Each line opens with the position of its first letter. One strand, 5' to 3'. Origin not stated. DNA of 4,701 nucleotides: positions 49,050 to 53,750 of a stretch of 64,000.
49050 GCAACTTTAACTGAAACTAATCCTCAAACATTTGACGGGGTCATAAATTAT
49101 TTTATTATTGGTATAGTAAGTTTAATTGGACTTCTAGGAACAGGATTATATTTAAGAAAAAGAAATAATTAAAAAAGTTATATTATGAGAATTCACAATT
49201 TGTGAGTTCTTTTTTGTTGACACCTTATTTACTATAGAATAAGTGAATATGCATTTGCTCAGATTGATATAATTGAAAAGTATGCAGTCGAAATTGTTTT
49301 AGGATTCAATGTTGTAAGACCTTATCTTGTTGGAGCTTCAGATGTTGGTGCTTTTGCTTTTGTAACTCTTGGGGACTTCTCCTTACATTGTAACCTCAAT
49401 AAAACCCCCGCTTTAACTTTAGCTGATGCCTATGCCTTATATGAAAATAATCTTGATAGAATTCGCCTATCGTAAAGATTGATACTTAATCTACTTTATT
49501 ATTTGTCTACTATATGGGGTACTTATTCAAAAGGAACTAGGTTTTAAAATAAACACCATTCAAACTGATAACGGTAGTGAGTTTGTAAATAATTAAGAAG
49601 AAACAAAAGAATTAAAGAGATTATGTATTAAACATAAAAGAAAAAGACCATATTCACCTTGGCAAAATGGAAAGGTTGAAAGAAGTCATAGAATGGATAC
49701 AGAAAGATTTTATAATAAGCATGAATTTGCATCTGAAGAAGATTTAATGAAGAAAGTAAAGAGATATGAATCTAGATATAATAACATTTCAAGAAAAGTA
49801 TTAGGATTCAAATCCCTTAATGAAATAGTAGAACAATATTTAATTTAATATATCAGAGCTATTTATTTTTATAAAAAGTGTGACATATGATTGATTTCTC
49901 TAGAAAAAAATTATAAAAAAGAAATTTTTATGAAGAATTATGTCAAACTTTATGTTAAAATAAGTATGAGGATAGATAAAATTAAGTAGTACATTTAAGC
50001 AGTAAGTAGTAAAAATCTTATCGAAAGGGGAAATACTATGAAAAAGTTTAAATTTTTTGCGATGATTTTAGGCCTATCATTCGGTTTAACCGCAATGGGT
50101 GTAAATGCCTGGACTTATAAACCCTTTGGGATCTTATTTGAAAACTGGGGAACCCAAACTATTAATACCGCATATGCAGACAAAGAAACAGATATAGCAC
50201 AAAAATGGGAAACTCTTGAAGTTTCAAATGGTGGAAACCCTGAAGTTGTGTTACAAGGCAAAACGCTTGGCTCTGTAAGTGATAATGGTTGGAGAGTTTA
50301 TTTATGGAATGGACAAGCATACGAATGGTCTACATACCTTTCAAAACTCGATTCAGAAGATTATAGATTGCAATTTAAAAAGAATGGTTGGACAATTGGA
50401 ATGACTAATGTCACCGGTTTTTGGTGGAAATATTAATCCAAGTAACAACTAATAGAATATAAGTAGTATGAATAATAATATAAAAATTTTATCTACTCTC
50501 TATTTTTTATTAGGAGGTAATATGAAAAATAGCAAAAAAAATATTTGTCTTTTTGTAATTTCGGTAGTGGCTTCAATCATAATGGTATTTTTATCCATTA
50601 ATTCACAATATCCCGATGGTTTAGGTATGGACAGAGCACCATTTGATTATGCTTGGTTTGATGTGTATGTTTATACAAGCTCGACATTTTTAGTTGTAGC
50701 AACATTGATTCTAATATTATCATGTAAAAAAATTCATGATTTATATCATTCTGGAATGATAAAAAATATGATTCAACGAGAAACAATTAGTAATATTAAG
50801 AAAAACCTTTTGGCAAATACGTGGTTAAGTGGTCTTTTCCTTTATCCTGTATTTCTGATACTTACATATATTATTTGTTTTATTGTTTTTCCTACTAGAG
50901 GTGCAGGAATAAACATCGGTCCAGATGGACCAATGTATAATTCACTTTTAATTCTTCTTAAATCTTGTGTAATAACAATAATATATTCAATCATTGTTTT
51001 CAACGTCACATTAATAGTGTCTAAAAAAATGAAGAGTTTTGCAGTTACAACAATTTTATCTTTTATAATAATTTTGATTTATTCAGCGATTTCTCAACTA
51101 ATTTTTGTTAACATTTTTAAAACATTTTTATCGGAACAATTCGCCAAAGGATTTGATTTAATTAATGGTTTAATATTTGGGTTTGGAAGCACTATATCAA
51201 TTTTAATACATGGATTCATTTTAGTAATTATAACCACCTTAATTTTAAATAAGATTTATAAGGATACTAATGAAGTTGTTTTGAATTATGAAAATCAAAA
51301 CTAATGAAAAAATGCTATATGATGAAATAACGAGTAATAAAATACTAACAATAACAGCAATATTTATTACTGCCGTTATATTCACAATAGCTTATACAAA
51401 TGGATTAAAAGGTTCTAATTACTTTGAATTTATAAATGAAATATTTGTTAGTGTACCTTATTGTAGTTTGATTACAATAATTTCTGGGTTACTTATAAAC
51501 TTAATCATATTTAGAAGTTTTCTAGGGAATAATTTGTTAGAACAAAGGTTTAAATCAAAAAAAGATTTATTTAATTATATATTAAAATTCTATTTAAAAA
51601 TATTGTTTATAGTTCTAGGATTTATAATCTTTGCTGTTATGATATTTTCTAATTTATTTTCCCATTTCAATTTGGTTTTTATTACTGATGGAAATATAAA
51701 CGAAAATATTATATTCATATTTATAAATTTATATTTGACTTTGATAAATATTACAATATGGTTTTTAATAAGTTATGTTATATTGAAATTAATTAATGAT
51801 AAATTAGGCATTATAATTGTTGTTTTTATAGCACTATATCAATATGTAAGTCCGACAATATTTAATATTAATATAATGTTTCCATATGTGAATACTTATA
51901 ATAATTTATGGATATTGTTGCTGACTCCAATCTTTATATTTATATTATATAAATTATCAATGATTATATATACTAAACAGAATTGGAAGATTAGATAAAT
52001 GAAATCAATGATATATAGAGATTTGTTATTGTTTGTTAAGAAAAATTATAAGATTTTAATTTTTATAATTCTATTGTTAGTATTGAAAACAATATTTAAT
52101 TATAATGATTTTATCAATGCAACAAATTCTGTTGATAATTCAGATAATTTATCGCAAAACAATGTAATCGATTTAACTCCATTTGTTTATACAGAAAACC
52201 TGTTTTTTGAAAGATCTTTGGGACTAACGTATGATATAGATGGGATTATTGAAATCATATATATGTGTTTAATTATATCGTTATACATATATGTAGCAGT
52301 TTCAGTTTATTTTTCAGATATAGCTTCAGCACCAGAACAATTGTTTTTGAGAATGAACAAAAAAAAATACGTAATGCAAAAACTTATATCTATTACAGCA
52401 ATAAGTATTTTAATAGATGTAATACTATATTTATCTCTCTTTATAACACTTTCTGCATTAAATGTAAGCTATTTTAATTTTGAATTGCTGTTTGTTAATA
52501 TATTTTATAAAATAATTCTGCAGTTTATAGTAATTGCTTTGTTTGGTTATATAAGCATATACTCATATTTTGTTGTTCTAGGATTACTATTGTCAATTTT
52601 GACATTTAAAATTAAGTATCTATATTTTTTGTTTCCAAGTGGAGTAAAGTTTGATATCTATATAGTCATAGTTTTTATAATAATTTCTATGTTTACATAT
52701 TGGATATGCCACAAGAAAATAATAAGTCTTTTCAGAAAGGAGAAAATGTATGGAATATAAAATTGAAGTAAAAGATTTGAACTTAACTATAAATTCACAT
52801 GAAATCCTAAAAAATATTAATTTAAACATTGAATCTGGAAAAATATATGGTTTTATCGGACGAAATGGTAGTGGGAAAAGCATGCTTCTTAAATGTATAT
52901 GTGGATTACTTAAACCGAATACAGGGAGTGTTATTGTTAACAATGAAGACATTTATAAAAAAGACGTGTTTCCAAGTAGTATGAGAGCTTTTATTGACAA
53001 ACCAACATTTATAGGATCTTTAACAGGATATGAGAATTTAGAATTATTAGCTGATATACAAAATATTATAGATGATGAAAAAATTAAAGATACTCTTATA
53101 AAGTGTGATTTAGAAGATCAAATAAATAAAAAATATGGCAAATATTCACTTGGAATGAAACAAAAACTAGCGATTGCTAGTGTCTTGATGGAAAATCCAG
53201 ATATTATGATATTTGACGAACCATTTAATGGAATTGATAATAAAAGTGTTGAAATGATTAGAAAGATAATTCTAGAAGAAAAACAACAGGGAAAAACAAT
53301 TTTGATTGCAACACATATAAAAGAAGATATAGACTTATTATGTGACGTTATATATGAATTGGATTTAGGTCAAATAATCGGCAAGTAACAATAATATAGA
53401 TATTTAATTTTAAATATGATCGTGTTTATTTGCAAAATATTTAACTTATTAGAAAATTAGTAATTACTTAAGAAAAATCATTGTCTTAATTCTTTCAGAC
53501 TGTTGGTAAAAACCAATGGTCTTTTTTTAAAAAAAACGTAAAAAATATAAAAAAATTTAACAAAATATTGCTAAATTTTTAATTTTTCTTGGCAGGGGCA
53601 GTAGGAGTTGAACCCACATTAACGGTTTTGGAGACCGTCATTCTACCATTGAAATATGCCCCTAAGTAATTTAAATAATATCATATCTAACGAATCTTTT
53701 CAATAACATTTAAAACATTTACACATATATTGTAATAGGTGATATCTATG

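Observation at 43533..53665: tRNA-Glu to tRNA-Trp accessory island of about 10 kb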

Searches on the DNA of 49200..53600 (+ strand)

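Call 40: search_dna_similar(query=window:49200-53600:+, collection=plasmids, mode=distant, max_rows=10)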
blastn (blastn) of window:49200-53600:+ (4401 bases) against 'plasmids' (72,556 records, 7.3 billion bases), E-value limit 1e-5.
Records with a match: 18; places in all: 18; records where one place covers at least 80% of the query: 0.
Best place of each record, by identity: 80-90% 1; 60-80% 17.
By first word of the organism name: Clostridium 9; Bacillus 2; Sarcina 1; Priestia 1; Listeria 1; Leptotrichia 1; Niallia 1; [Eubacterium] 1; Lachnospira 1.
By predicted mobility (MOB-suite, as given by PLSDB): non-mobilizable 10; mobilizable 8.
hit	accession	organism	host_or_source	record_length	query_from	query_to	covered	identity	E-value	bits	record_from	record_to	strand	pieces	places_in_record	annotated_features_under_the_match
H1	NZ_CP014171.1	Clostridium tyrobutyricum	Cell culture,Freeze-dried stock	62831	3609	4164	13%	64.2%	7e-10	76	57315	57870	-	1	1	ATP-binding cassette domain-containing protein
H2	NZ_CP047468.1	Clostridium tyrobutyricum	Cow rumen,Cow rumen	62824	3609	4164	13%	64.2%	7e-10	76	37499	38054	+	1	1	ATP-binding cassette domain-containing protein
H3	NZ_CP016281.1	Clostridium tyrobutyricum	tissue sample,bovine rumen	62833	3609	4164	13%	64.2%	7e-10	76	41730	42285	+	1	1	ATP-binding cassette domain-containing protein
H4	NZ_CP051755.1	Sarcina sp. JB2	Pan troglodytes verus (Western ...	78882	3614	4134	12%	66.5%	6e-24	122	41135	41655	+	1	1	ATP-binding cassette domain-containing protein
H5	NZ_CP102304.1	Clostridium perfringens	swine,mixed culture,fecal sample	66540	3647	4051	9%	66.1%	9e-15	92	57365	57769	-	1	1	ATP-binding cassette domain-containing protein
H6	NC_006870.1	Bacillus mycoides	soil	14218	3646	4051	9%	65.5%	7e-10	76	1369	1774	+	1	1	ATP-binding cassette domain-containing protein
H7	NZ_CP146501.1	Priestia aryabhattai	Pure isolate,soil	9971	3792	4146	8%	67.6%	5e-18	102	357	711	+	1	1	ATP-binding cassette domain-containing protein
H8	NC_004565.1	Clostridium tetani E88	-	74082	3820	4146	7%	66.8%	5e-12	82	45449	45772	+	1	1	ABC transporter ATP-binding protein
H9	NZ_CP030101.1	Listeria monocytogenes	Environment,water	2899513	3836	4134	7%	66.3%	6e-11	80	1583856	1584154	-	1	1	none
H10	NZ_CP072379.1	Leptotrichia sp. oral taxon 221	Homo sapiens,whole organism,human oral ...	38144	343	604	6%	69.0%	6e-11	80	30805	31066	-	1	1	integrase core domain-containing protein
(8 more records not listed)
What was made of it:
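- Tried and rejected: Plasmid search with the 4.4-kb block gave only generic ABC ATPase and integrase-core similarity at 64-69% (call 40).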

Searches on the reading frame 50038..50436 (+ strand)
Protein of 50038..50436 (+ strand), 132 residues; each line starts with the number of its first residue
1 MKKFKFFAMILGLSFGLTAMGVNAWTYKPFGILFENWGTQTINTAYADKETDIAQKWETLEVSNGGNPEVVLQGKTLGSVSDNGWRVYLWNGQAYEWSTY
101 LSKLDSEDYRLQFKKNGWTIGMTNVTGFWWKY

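Call 6: search_protein_families(library=pfam, proteins=[window:50038-50436:+], max_evalue=0.01)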
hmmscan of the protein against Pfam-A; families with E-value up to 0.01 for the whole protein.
window:50038-50436:+ (132 aa): 0 families

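Call 11: search_protein_families(library=ncbifam, proteins=[window:50038-50436:+], max_evalue=0.01)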
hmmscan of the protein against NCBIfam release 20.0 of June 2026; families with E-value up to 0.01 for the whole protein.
window:50038-50436:+ (132 aa): 0 families

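Call 38: search_protein_families(library=padloc, proteins=[L024:10909-11553:+, L024:11546-11965:+, window:50038-50436:+], max_evalue=0.01)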
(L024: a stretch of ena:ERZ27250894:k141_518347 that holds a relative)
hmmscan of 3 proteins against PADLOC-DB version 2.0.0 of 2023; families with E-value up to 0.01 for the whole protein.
L024:10909-11553:+ (214 aa): 0 families

L024:11546-11965:+ (139 aa): 0 families

window:50038-50436:+ (132 aa): 0 families

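Call 39: search_protein_families(library=pfam, proteins=[L024:10909-11553:+, L024:11546-11965:+, L024:13161-13538:+, L030:5012-5923:+, L030:6253-6459:+, L030:6511-6801:+, L030:1526-2089:+, L030:10930-11652:+], max_evalue=0.01)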
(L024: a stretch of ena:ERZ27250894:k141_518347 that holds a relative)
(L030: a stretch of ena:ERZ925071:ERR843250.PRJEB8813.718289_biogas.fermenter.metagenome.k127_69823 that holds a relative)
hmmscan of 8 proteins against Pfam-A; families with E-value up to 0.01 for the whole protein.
L024:10909-11553:+ (214 aa): 1 family
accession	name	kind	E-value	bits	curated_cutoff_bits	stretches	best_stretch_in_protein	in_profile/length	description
PF01486.22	K-box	-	0.0039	17.7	30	1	39-92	10-63/93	K-box region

L024:11546-11965:+ (139 aa): 0 families

L024:13161-13538:+ (125 aa): 1 family
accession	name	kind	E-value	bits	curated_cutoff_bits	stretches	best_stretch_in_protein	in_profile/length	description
PF21805.3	Imm5_like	-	1.1e-19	71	25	1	2-107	24-124/129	Imm-5 like putative immunity protein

L030:5012-5923:+ (303 aa): 0 families

L030:6253-6459:+ (68 aa): 0 families

L030:6511-6801:+ (96 aa): 1 family
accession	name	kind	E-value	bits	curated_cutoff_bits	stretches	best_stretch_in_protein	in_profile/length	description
PF01076.25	Mob_Pre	-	4.7e-07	30.3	25.5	1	3-91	102-186/196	Plasmid recombination enzyme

L030:1526-2089:+ (187 aa): 0 families

L030:10930-11652:+ (240 aa): 2 families
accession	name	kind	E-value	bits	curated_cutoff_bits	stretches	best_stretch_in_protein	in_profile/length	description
PF01476.26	LysM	-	3.5e-10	40.1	20.9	1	8-50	1-42/43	LysM domain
PF23457.1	LysM2_NFP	-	0.004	17.6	36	1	8-50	8-53/56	NFP LysM2 domain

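Call 43: find_homologous_proteins(query=window:50038-50436:+)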
Query window:50038-50436:+ (132 aa): 11 proteins with E <= 0.001 among 14 candidates.
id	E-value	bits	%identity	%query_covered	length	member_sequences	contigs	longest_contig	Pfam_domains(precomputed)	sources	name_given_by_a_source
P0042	8.4e-80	283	94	100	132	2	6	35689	-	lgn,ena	-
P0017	3.2e-72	259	87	100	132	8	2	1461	-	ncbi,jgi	jgi:hypothetical protein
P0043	5.9e-70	251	85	100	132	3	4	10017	-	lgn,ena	-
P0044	4.8e-69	249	85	100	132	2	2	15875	-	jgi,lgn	jgi:hypothetical protein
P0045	9.8e-64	231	77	100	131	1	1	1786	-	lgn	-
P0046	1.8e-63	230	77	100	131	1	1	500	-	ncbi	-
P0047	2.9e-60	220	74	100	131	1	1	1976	-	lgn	-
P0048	1.2e-58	215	73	100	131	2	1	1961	-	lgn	-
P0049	9.6e-53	196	73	100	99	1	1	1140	-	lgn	-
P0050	3.7e-51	191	67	100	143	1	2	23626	-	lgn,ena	-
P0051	6.5e-48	180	75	84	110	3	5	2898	-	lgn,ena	-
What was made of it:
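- On Lactococcin-972-type Sec-dependent bacteriocin operon: Only 11 homologues exist in 5.8 billion clusters, all unannotated (call 43).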

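Call 44: find_encoding_contigs(protein=P0042, flank=10000, max_places=6)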
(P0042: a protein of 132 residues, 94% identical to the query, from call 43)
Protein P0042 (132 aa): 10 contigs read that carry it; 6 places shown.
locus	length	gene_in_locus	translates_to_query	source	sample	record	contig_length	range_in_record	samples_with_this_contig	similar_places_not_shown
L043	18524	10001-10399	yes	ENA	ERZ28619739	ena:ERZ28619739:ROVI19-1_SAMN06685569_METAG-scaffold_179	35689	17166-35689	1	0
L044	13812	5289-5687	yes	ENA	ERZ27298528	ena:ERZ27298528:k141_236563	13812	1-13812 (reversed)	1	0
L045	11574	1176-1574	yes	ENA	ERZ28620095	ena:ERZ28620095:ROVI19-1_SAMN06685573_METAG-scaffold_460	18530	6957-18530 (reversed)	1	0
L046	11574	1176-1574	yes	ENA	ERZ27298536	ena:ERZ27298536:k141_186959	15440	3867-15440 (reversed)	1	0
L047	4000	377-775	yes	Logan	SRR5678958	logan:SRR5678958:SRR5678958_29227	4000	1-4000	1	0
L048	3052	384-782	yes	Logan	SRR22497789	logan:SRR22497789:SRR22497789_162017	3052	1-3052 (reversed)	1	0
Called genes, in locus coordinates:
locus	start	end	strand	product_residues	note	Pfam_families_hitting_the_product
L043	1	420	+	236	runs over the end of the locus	PF20260:PUA_4, PF04452:Methyltrans_RNA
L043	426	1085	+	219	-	-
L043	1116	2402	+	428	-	PF00919:UPF0004, PF04055:Radical_SAM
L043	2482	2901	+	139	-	-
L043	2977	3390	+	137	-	PF03724:META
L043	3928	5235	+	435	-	PF00682:HMGL-like, PF22617:HCS_D2, PF08502:LeuA_dimer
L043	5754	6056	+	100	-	-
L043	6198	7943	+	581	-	PF00239:Resolvase, PF07508:Recombinase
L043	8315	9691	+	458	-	PF01076:Mob_Pre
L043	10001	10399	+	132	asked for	-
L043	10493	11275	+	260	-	-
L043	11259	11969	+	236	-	-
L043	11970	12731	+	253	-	-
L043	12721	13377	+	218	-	PF00005:ABC_tran, PF13304:AAA_21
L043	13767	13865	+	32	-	-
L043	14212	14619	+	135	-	-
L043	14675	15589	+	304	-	-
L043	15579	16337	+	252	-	-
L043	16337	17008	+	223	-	-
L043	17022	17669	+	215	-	PF00005:ABC_tran, PF13304:AAA_21 (faint)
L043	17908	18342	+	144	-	-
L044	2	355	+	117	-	?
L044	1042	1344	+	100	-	-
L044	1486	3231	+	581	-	PF00239:Resolvase, PF07508:Recombinase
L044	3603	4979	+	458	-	PF01076:Mob_Pre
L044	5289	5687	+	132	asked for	-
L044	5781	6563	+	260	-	-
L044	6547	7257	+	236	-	-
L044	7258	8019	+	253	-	-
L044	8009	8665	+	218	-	PF00005:ABC_tran, PF13304:AAA_21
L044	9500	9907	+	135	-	-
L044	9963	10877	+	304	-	-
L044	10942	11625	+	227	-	-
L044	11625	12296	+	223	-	-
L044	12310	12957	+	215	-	PF00005:ABC_tran, PF13304:AAA_21 (faint)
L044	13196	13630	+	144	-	-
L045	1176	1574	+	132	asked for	-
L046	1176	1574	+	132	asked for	-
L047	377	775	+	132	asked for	-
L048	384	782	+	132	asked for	-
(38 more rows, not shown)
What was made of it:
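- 49916..53565 (+): Horizontally transferred operon, promoter to terminator. Trp-rich secreted protein 50038-50436; membrane proteins 50468-51304, 51288-51998 and 51999-52760; ABC ATPase 52750-53388; terminator 53497-53522. In L043/L044 it directly follows a serine recombinase and a Mob_Pre relaxase (call 44).
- It sits next to a 581-aa Resolvase+Recombinase protein and a 458-aa Mob_Pre protein in L043/L044 (call 44).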

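Call 45: find_encoding_contigs(protein=P0050, flank=10000, max_places=4)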
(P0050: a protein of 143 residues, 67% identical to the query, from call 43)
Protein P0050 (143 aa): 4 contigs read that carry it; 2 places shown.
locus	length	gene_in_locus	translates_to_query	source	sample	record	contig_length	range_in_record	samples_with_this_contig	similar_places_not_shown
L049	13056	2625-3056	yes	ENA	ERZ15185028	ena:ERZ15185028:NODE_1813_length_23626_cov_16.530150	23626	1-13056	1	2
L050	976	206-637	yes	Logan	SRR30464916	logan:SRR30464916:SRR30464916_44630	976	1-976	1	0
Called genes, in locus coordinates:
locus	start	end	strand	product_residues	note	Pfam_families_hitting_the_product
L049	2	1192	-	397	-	?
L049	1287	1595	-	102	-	-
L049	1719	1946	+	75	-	PF13443:HTH_26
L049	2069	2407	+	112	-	-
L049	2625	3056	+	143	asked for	-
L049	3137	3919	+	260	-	-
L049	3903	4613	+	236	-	-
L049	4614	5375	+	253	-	-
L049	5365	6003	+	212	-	PF00005:ABC_tran, PF13304:AAA_21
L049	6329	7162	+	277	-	-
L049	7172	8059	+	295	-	PF04542:Sigma70_r2, PF04545:Sigma70_r4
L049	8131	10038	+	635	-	PF00884:Sulfatase, PF01663:Phosphodiest (weak)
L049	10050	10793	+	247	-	PF02535:Zip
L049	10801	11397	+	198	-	PF01205:Impact_N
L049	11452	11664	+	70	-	-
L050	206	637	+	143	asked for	-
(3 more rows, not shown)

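Call 60: predict_structure(alignment_id=A1)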
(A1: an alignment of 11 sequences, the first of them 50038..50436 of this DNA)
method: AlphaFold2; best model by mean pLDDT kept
length: 132 residues; sequences in the alignment: 11
mean_pLDDT: 39.4   pTM: 0.33
mean pLDDT of the five models: 39.4, 30.8, 30.7, 29.5, 26.8
residues with pLDDT >= 90: 0; 70-90: 0; 50-70: 34; < 50: 98
segments of 3 or more residues with pLDDT < 50: 1-65, 77-84, 96-109, 115-118, 127-132
pLDDT, mean of each block of 10 residues (from residue 1): 34 25 23 26 27 36 47 50 53 49 43 49 50 44
secondary structure, 60 per line:
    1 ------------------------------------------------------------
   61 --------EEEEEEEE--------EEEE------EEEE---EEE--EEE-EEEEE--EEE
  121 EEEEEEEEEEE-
elements in order: E69-76 E85-88 E95-98 E102-104 E107-109 E111-115 E118-131
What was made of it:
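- On Lactococcin-972-type Sec-dependent bacteriocin operon: The AF2 model is unusable (call 60).
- Tried and rejected: Structure of the Trp-rich protein: pLDDT 39, unusable, so no fold search was run (call 60).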

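Call 86: find_related_loci(query=A1, collection=viral_contigs, flank=8000)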
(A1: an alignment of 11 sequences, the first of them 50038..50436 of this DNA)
Query A1 (132 aa) in viral_contigs; peptide patterns used: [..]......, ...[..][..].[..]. (x = any residue, [..] = any of these).
25 stretches matched a pattern, but none encodes a relative of the query by tblastn (E <= 1e-3).
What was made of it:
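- Tried and rejected: Trp-rich family in viral contigs: none (call 86).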

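Call 88: search_protein_families(library=pfam, proteins=[window:50038-50436:+, L043:14212-14619:+], max_evalue=5)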
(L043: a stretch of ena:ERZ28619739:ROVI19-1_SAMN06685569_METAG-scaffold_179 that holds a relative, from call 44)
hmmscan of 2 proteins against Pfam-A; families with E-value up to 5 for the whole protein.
window:50038-50436:+ (132 aa): 2 families
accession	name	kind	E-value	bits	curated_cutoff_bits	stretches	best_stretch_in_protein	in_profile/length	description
PF25788.1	Ig_Rha78A_N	-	0.078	13.7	27.4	1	52-99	46-95/105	Rha78A-like, N-terminal immunoglobulin domain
PF23893.1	Y4YQ_C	-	0.17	12.1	27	1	62-87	6-34/53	Uncharacterised protein Y4YQ C-terminal domain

L043:14212-14619:+ (135 aa): 1 family
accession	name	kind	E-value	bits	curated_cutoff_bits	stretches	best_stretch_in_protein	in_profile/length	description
PF11622.13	DUF3251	-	0.27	11.6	23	0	16-47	72-103/161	Protein of unknown function (DUF3251)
